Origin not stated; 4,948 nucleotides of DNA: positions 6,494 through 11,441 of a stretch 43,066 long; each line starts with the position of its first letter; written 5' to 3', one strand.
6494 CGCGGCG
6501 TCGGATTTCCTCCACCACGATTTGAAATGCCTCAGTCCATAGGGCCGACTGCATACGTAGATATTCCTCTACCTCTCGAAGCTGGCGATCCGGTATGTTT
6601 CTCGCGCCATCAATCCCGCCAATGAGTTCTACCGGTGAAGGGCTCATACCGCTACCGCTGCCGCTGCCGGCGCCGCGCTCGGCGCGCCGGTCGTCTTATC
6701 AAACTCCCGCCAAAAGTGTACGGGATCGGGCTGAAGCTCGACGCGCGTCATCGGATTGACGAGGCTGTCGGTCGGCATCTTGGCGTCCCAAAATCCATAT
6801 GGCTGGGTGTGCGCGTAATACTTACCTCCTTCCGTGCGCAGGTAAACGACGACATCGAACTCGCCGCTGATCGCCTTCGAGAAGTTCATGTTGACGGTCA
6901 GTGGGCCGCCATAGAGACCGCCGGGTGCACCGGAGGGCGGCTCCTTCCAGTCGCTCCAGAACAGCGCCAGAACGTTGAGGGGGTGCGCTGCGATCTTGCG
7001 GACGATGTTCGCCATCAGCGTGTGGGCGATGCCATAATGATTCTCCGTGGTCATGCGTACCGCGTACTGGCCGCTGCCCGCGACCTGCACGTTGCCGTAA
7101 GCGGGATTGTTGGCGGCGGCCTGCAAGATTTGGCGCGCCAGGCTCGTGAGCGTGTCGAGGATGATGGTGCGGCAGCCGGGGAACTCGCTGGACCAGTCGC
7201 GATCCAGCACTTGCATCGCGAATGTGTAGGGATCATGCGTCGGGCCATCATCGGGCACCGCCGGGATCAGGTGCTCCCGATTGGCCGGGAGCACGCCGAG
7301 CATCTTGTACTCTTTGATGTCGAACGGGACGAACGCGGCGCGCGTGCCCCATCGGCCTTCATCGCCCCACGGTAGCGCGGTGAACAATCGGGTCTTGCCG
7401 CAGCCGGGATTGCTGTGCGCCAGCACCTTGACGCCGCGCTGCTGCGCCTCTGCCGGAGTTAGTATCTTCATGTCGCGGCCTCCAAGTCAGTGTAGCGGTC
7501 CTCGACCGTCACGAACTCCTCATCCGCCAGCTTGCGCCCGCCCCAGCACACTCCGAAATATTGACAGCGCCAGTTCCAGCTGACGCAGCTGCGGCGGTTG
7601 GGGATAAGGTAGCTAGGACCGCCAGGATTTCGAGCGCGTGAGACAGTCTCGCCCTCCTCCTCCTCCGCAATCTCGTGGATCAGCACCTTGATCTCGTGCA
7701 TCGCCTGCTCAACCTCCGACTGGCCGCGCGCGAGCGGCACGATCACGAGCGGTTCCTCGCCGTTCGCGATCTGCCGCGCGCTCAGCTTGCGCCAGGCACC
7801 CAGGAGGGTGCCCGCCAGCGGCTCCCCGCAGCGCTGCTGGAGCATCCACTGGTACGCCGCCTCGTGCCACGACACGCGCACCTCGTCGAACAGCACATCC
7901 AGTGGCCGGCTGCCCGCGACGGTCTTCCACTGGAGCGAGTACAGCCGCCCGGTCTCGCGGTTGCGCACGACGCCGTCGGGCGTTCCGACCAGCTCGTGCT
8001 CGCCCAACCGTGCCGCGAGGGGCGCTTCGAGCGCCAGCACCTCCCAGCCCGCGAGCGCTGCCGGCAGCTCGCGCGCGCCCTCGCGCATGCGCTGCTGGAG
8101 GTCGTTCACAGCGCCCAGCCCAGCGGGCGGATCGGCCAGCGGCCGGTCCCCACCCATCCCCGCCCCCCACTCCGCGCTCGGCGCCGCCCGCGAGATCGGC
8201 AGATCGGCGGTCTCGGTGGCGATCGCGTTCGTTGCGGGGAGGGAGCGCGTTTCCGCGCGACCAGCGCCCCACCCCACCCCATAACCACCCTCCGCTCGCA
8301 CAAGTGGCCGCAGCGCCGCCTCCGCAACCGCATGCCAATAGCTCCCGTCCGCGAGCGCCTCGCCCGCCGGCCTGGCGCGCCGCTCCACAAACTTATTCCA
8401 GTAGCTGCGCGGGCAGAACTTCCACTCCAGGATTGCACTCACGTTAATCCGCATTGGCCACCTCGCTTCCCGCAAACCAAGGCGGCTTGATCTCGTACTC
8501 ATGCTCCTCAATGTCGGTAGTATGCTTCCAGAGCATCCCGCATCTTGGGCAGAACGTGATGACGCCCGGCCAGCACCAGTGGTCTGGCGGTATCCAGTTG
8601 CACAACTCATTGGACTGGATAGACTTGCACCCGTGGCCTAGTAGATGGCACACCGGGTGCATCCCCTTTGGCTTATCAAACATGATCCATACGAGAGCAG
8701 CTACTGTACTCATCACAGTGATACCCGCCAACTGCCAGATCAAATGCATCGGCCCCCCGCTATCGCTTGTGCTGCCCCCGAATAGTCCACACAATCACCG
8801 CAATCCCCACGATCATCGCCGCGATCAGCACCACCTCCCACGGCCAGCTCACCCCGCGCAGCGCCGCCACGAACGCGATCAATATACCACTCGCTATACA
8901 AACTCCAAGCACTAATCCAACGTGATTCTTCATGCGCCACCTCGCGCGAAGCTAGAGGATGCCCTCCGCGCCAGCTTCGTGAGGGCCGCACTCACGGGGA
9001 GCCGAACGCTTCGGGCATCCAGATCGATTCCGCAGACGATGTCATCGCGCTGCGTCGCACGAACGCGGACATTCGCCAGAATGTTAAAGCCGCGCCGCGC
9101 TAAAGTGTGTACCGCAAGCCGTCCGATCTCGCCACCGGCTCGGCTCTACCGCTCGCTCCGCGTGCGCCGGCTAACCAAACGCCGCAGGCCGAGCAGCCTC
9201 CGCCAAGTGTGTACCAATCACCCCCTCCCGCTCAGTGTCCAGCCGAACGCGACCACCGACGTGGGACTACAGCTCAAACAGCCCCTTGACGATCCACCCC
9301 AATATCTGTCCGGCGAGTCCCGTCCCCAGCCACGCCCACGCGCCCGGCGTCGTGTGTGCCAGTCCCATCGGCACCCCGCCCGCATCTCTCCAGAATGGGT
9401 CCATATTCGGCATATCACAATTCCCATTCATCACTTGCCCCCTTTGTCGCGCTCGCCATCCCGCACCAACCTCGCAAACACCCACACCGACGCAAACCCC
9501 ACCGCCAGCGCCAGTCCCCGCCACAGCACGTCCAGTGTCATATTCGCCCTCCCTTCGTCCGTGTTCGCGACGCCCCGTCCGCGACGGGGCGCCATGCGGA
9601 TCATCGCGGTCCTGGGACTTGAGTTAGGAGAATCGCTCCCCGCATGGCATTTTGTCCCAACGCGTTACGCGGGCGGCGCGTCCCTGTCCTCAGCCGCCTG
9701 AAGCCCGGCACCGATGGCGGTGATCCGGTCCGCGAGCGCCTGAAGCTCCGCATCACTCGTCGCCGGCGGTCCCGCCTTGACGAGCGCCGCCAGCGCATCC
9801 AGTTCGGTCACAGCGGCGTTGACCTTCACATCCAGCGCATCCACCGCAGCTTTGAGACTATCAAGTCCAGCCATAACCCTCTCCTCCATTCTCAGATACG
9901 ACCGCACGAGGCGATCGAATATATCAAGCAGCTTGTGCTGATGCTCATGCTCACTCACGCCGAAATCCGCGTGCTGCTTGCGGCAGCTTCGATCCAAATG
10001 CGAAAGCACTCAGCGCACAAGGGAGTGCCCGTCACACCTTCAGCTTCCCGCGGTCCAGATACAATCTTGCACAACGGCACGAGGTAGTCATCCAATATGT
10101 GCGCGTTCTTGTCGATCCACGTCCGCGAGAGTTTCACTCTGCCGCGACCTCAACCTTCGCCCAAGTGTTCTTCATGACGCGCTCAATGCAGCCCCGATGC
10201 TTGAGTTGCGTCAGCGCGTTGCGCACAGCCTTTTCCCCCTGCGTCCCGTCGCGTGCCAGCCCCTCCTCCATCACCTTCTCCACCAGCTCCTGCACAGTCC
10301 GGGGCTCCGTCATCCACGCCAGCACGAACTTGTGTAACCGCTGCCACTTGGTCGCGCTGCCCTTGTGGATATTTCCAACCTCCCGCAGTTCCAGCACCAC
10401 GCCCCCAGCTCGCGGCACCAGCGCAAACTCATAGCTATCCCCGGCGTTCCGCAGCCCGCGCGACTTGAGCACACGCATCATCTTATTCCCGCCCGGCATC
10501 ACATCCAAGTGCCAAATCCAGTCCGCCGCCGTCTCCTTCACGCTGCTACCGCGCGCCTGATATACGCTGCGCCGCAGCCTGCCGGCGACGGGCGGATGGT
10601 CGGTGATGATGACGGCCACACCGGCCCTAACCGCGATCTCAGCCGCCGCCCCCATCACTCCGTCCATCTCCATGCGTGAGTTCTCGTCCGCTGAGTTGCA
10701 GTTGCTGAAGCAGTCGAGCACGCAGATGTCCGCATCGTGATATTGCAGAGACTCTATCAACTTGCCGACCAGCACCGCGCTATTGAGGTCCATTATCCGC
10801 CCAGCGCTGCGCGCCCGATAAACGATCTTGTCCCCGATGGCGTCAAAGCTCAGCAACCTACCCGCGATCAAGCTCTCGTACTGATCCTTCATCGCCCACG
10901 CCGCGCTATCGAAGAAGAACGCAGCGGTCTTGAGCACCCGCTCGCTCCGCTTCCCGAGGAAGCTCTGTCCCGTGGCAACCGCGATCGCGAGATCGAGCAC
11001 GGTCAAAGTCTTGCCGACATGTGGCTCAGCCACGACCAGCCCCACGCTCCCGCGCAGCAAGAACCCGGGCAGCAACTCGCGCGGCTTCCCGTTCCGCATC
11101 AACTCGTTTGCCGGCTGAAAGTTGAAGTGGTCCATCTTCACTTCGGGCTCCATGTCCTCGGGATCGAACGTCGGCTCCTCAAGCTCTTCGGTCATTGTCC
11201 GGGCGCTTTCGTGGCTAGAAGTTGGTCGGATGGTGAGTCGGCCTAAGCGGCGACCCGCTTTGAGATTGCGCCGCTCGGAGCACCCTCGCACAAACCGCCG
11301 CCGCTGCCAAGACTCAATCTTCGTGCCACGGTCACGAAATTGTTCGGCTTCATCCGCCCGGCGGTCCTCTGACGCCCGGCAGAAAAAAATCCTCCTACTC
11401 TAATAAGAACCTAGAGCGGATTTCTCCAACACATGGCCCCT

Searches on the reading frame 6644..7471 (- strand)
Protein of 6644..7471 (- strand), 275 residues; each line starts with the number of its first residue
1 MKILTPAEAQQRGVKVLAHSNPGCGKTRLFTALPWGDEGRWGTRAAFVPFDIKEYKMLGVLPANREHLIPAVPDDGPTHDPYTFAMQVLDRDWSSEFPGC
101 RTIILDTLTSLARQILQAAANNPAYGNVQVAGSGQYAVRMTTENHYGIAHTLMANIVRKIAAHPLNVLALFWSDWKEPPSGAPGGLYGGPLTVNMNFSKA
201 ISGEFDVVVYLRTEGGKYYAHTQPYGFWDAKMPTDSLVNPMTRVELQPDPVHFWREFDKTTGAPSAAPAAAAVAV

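Call 14: search_protein_families(library=pfam, proteins=[window:6644-7471:-], max_evalue=0.01)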
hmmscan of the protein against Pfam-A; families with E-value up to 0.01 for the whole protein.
window:6644-7471:- (275 aa): 1 family
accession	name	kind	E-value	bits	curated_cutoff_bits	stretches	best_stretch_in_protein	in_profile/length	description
PF13479.12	AAA_24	-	6.9e-07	29.7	27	1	14-232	3-193/195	AAA domain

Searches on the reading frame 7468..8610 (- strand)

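Call 14: search_protein_families(library=pfam, proteins=[window:7468-8610:-], max_evalue=0.01)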
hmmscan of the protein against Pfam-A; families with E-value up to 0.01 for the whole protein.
window:7468-8610:- (380 aa): 0 families

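Call 51: search_protein_families(library=phrogs, proteins=[window:7468-8610:-], max_evalue=0.001)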
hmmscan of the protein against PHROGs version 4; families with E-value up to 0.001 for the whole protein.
window:7468-8610:- (380 aa): 2 families
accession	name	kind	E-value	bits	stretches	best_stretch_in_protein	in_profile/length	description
phrog_1218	-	DNA, RNA and nucleotide metabolism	7.2e-12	46.2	1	55-234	10-166/364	exonuclease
phrog_69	-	DNA, RNA and nucleotide metabolism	0.00011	22.4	1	54-232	89-229/501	exonuclease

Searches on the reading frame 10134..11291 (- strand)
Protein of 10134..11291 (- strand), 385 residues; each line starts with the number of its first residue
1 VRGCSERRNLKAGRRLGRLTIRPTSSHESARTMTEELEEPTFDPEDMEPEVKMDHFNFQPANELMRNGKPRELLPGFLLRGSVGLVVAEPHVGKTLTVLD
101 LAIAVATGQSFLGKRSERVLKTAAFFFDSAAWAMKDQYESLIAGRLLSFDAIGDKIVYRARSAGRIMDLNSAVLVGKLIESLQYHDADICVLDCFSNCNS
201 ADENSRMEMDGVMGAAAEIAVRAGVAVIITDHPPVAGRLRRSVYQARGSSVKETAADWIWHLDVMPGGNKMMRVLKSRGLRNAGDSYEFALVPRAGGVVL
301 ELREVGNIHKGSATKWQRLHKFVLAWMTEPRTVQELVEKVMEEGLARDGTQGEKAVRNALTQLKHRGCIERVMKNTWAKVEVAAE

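Call 14: search_protein_families(library=pfam, proteins=[window:10134-11291:-], max_evalue=0.01)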
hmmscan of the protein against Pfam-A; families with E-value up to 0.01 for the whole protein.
window:10134-11291:- (385 aa): 1 family
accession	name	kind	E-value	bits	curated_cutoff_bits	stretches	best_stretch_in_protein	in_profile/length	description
PF13481.12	AAA_25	-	1.1e-19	71.3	27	1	69-236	21-193/195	AAA domain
